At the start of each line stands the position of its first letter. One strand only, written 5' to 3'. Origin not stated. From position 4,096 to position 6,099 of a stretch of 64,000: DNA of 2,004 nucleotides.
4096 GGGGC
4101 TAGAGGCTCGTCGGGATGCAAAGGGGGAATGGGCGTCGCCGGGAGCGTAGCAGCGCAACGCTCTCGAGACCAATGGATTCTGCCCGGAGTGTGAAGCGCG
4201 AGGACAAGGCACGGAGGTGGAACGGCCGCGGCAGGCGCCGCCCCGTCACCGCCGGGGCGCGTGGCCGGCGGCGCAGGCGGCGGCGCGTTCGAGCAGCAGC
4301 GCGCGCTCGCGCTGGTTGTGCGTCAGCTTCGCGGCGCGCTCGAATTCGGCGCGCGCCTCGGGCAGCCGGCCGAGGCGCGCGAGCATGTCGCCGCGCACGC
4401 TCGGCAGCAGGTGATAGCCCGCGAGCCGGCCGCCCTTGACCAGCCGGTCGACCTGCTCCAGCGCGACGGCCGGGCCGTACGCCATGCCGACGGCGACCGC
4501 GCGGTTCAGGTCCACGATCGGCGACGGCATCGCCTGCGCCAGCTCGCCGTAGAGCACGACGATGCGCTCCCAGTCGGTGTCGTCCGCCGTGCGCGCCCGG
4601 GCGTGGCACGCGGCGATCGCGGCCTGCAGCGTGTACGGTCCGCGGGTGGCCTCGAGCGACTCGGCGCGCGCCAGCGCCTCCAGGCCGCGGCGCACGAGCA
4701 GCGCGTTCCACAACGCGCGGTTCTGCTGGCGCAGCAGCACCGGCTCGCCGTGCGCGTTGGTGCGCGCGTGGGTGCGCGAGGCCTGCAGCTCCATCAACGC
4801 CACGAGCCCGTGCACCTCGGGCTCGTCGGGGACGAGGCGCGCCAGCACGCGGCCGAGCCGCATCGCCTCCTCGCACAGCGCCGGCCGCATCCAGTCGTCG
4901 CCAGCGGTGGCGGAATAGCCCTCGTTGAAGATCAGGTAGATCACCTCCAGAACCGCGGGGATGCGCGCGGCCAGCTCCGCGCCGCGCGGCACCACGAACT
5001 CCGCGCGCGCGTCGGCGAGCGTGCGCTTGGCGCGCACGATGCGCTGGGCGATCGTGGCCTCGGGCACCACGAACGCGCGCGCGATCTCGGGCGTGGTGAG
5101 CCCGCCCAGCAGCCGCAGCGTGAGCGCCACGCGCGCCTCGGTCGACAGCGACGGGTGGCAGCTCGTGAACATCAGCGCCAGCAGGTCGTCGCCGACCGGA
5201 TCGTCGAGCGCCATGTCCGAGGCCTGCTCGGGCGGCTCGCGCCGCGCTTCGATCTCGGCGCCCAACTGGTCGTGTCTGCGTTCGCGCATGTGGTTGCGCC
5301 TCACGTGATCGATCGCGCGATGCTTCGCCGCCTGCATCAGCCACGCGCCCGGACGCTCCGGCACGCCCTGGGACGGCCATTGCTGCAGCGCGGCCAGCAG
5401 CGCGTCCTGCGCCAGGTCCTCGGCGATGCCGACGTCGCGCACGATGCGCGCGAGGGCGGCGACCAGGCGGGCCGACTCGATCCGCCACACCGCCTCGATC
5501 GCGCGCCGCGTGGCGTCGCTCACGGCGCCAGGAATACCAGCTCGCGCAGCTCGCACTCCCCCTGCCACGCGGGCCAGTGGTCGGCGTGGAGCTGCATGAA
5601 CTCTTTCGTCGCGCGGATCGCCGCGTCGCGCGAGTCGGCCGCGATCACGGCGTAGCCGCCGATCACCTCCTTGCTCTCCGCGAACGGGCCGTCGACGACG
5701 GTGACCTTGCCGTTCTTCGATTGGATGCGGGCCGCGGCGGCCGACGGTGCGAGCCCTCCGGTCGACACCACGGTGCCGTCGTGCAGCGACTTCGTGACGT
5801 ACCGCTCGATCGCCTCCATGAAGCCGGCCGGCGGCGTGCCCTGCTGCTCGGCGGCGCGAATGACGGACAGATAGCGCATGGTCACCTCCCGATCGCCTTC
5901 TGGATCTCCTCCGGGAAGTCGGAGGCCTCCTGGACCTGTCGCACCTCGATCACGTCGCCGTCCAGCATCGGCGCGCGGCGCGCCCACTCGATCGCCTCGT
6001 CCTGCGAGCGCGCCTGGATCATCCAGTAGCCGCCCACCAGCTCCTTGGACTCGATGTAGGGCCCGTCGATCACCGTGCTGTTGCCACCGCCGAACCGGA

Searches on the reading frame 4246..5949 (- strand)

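Call 83: search_protein_families(library=pfam, proteins=[window:4246-5949:-], max_evalue=0.001)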
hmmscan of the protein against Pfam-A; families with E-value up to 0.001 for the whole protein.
window:4246-5949:- (567 aa): 4 families
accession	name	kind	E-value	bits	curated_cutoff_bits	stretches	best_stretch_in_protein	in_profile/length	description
PF20239.3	DUF6596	-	3.1e-37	127.4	27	1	329-429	1-101/102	Family of unknown function (DUF6596)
PF04542.20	Sigma70_r2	-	8.2e-11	42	24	1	161-219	8-68/71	Sigma-70 region 2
PF08281.18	Sigma70_r4_2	-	8.8e-10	38.5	25.7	1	261-311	4-54/54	Sigma-70, region 4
PF04545.22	Sigma70_r4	-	0.00095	19.1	24.1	0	267-311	4-48/50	Sigma-70, region 4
